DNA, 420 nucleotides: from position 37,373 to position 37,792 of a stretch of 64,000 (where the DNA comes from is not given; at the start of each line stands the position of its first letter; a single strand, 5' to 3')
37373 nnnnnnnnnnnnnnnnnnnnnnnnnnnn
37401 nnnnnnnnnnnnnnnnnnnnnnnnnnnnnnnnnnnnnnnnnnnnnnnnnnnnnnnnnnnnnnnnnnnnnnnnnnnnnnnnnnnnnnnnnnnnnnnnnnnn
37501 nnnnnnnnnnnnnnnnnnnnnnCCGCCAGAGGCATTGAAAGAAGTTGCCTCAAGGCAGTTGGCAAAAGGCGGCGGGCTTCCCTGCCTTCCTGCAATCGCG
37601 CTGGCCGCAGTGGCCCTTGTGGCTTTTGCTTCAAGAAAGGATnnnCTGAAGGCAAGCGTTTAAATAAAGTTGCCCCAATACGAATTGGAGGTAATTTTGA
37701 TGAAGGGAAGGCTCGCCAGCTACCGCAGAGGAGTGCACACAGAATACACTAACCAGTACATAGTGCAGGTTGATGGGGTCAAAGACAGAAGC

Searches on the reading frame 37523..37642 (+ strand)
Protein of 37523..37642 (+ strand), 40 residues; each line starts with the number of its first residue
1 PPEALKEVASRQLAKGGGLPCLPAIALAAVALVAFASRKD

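Call 64: search_protein_families(library=ncbifam, proteins=[window:37523-37642:+], max_evalue=10)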
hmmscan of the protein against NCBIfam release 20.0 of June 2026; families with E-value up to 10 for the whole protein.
seq(40 aa): 1 family
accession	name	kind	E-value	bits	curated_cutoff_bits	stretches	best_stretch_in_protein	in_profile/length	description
NF033846.1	Rumino_NPXTG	domain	0.045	14.1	23.5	1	23-40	12-29/30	NPXTG-anchored protein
